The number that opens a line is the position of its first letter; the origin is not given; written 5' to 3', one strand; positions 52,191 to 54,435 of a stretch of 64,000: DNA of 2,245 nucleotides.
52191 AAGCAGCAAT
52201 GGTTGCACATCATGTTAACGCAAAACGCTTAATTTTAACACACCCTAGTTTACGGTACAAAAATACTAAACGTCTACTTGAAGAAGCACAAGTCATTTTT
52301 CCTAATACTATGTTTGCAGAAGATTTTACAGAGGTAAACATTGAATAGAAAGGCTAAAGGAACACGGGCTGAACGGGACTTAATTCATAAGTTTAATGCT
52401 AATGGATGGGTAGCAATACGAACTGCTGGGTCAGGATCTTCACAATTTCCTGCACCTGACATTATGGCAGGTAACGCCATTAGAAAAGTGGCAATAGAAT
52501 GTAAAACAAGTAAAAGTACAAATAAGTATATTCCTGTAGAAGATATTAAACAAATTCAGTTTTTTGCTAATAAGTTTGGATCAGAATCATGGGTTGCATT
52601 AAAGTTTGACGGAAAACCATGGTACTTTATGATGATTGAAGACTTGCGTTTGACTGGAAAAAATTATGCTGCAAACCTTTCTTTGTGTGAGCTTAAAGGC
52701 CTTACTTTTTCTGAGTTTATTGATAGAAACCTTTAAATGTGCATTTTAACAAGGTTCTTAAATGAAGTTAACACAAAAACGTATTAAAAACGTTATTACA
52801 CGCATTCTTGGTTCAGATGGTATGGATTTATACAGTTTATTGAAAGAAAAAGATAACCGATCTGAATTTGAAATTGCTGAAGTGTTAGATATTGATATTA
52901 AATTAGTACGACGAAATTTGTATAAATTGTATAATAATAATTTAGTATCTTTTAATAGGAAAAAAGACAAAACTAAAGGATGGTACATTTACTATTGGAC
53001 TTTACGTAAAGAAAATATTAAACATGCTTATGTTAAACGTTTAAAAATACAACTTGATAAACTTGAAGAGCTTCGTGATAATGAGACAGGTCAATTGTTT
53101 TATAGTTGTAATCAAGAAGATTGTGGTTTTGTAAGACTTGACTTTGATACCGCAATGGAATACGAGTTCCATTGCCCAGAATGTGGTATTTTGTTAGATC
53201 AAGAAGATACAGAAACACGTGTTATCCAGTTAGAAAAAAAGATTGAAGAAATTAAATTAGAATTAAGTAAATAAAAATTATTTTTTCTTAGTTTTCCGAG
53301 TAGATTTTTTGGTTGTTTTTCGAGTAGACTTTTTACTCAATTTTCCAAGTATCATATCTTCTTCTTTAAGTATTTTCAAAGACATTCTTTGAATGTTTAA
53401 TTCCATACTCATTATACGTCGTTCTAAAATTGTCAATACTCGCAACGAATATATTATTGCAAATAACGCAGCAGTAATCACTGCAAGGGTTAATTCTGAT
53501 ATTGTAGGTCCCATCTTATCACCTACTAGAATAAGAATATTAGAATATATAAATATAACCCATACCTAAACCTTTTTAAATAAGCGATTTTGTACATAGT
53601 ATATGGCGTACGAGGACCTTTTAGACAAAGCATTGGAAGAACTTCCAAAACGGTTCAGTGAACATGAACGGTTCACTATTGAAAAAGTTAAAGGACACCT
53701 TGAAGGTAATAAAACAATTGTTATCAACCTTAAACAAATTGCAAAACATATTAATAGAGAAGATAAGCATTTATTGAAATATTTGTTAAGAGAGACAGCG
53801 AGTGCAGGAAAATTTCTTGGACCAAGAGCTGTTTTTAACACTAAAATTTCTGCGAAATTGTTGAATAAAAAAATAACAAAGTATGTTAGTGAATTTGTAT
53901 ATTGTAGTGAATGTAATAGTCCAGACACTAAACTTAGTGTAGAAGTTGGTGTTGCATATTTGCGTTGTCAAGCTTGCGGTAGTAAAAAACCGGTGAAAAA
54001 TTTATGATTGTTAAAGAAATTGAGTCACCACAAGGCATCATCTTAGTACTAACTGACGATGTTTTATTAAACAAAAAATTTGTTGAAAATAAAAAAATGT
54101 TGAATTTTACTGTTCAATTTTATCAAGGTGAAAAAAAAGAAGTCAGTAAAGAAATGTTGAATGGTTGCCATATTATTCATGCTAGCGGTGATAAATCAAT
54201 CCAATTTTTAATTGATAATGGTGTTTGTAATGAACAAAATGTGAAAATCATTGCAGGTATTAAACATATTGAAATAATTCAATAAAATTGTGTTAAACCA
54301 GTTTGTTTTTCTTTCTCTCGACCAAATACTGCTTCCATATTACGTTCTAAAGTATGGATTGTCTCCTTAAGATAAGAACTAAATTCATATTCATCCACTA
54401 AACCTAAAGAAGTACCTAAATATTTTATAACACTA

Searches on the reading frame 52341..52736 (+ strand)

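Call 42: search_protein_families(library=pfam, proteins=[window:52341-52736:+])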
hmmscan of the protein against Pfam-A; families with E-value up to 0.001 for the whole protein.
window:52341-52736:+ (131 aa): 1 family
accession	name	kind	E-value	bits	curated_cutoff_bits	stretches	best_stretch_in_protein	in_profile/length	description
PF01870.24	Hjc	-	1.7e-24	86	21.1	1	9-100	1-92/93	Archaeal holliday junction resolvase (hjc)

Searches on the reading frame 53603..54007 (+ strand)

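Call 6: search_protein_families(library=pfam, proteins=[window:53603-54007:+])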
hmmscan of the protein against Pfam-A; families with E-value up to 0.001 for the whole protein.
window:53603-54007:+ (134 aa): 1 family
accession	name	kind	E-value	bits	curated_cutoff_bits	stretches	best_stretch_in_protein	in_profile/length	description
PF01873.23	eIF-5_eIF-2B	-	4.1e-32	111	27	1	19-128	6-117/117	Domain found in IF2B/IF5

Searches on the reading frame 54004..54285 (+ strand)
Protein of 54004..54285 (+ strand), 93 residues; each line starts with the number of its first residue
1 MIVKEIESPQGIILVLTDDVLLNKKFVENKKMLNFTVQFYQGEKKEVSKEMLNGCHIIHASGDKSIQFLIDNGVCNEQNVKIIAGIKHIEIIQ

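Call 6: search_protein_families(library=pfam, proteins=[window:54004-54285:+])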
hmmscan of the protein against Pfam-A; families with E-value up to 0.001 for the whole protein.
window:54004-54285:+ (93 aa): 1 family
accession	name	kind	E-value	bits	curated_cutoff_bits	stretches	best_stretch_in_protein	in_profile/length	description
PF04242.18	DUF424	-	2.2e-08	34.7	25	1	12-92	8-90/92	Protein of unknown function (DUF424)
